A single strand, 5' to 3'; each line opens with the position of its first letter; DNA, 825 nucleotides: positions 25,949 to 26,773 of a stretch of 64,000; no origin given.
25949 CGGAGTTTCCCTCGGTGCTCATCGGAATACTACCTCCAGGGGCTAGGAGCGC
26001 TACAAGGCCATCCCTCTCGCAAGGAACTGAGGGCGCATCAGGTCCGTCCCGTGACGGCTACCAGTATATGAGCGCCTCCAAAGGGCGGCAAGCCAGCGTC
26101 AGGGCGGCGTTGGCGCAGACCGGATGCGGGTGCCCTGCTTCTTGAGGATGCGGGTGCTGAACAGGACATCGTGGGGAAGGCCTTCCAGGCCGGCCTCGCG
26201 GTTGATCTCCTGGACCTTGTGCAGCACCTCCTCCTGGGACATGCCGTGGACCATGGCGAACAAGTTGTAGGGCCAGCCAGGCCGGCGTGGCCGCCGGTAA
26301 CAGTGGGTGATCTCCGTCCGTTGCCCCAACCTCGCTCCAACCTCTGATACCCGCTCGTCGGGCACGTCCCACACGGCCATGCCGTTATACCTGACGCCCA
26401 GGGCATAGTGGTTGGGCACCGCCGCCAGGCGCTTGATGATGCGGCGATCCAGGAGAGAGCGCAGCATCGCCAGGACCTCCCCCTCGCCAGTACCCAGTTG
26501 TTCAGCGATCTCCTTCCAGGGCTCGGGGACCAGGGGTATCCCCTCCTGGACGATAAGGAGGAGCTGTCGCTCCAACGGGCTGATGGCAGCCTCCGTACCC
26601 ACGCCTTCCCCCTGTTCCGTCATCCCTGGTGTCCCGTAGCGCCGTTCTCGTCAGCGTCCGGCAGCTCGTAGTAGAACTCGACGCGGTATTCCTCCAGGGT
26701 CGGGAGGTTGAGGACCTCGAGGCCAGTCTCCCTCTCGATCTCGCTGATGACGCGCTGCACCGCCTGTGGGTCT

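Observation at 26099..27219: Tandem, overlapping Lrp/AsnC-like pair resembling siroheme decarboxylase AhbA/AhbB (NirDL/GH) with no other alternative-heme or heme d1 genes nearby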

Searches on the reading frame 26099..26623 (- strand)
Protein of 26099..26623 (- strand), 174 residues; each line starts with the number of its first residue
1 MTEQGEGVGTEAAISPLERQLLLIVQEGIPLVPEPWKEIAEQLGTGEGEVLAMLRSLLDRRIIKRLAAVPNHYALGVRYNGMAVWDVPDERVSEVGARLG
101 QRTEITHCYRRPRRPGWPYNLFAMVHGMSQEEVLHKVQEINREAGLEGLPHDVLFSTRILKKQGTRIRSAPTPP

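Call 3: search_protein_families(library=pfam, proteins=[window:26099-26623:-], max_evalue=0.01)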
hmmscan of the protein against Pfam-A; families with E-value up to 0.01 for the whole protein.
window:26099-26623:- (174 aa): 3 families
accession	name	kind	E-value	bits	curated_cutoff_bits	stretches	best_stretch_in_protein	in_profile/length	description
PF17805.7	AsnC_trans_reg2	-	1.2e-28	99.5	27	1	75-161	2-86/86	AsnC-like ligand binding domain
PF22451.2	NirdL-like_HTH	-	7e-19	67.6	27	1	18-63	1-46/47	Siroheme decarboxylase NirDL-like HTH domain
PF13404.12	HTH_AsnC-type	-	0.0043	17.3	27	0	19-52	6-36/42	AsnC-type helix-turn-helix domain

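Call 4: search_protein_families(library=ncbifam, proteins=[window:26099-26623:-], max_evalue=0.01)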
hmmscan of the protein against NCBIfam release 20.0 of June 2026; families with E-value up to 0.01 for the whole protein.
window:26099-26623:- (174 aa): 2 families
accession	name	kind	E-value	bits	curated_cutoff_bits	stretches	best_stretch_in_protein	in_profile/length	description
NF040707.3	Siroheme_Dcarb_AhbB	equivalog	9.5e-52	174.6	125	1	21-166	1-145/146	siroheme decarboxylase subunit beta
NF040708.3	Siroheme_Dcarb_AhbA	equivalog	1.3e-17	63.9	140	1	19-147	2-125/144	siroheme decarboxylase subunit alpha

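Call 5: search_solved_structures(query=window:26099-26623:-, max_evalue=0.01, show_alignments=2)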
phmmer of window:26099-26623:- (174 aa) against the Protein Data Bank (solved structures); distinct sequences matched with E-value up to 0.01: 5.
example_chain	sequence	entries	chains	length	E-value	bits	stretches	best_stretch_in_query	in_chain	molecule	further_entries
4ch7_A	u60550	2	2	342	2.2e-37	131.6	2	11-163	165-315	NIRD-LIKE PROTEIN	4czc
4czd_B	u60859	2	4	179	2.2e-24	89.3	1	13-163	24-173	PUTATIVE TRANSCRIPTIONAL REGULATOR, ASNC FAMILY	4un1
4czd_A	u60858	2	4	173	7.2e-14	55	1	12-159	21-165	PUTATIVE TRANSCRIPTIONAL REGULATOR, ASNC FAMILY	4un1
2cyy_A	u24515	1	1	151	0.00049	23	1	19-154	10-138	Putative HTH-type transcriptional regulator PH1519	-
1ri7_A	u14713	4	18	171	0.00056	22.8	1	17-154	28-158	Putative transcriptional regulator | Putative HTH-type transcriptional regulator PH1519 | Uncharacterized HTH-type transcriptional regulator PH1519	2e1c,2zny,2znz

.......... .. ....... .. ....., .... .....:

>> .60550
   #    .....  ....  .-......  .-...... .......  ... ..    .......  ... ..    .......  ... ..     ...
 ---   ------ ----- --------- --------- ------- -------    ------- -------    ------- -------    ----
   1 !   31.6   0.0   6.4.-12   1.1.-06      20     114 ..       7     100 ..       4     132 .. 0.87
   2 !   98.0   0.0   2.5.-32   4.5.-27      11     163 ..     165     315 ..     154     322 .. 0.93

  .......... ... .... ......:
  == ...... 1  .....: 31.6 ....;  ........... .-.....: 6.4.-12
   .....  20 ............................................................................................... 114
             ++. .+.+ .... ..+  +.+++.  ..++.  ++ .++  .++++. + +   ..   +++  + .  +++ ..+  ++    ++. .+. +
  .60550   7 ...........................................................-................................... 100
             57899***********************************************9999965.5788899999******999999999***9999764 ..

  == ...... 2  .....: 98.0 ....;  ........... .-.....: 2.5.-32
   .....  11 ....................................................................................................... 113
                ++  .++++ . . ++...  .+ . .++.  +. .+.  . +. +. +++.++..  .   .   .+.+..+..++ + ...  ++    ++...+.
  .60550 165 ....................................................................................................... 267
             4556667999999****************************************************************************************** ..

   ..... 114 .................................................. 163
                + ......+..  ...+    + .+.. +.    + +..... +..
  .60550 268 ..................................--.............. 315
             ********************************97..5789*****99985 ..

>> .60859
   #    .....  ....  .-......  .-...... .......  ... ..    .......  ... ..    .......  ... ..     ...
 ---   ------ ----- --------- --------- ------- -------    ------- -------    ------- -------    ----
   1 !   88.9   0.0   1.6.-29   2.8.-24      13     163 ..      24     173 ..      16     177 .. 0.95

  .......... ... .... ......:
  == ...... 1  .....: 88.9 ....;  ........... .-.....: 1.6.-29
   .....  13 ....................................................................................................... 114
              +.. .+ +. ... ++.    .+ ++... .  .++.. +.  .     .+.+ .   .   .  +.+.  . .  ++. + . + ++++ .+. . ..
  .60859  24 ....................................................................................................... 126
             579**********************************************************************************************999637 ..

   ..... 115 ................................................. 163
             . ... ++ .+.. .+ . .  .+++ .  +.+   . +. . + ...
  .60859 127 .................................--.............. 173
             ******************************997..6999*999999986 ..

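Call 8: find_encoding_contigs(protein=window:26099-26623:-, flank=10000, max_places=6)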
Protein window:26099-26623:- (174 aa): 4 contigs read that carry it; 4 places shown.
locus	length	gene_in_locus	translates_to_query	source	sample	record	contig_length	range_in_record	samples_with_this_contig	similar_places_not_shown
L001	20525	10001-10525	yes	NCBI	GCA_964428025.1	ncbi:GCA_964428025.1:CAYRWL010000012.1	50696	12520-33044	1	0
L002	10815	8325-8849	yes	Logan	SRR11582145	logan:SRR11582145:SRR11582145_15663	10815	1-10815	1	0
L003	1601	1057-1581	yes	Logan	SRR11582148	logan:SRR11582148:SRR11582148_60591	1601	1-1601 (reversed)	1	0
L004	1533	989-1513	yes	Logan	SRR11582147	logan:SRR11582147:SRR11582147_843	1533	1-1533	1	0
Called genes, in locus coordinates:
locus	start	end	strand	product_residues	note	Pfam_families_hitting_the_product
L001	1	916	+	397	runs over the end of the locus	PF04551:GcpE, PF26540:GcpE_C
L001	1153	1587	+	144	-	-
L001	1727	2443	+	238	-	-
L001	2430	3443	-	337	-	PF08734:GYD, PF01553:Acyltransferase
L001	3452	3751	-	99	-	PF08734:GYD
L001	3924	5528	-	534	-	PF13238:AAA_18 (faint), PF13207:AAA_17 (weak), PF13671:AAA_33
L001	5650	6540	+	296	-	PF00226:DnaJ, PF00254:FKBP_C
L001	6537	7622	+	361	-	PF00226:DnaJ, PF00254:FKBP_C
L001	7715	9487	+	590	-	PF18158:AidB_N, PF02770:Acyl-CoA_dh_M, PF00441:Acyl-CoA_dh_1, PF08028:Acyl-CoA_dh_2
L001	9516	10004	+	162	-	PF13404:HTH_AsnC-type, PF22451:NirdL-like_HTH, PF17805:AsnC_trans_reg2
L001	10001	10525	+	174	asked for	PF22451:NirdL-like_HTH, PF17805:AsnC_trans_reg2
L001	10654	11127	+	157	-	PF12867:DinB_2 (weak)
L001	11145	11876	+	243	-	-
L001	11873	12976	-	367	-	PF00005:ABC_tran, PF13304:AAA_21 (weak), PF08402:TOBE_2 (weak), PF03459:TOBE, PF12857:TOBE_3 (weak)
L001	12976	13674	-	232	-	PF00528:BPD_transp_1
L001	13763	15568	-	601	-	PF06609:TRI12, PF07690:MFS_1, PF00083:Sugar_tr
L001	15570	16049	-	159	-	PF01047:MarR, PF12802:MarR_2, PF13412:HTH_24, PF13463:HTH_27 (faint), PF09339:HTH_IclR (weak), PF13384:HTH_23 (weak)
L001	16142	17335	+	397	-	PF02636:Methyltransf_28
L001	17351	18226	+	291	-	PF00941:FAD_binding_5, PF03450:CO_deh_flav_C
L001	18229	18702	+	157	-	PF00111:Fer2 (weak), PF01799:Fer2_2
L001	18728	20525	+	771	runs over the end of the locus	PF01315:Ald_Xan_dh_C, PF02738:MoCoBD_1, PF20256:MoCoBD_2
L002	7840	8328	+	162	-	PF13404:HTH_AsnC-type, PF22451:NirdL-like_HTH, PF17805:AsnC_trans_reg2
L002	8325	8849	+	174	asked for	PF22451:NirdL-like_HTH, PF17805:AsnC_trans_reg2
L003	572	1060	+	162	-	PF13404:HTH_AsnC-type, PF22451:NirdL-like_HTH, PF17805:AsnC_trans_reg2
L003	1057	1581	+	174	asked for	PF22451:NirdL-like_HTH, PF17805:AsnC_trans_reg2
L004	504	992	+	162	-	PF13404:HTH_AsnC-type, PF22451:NirdL-like_HTH, PF17805:AsnC_trans_reg2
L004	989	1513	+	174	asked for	PF22451:NirdL-like_HTH, PF17805:AsnC_trans_reg2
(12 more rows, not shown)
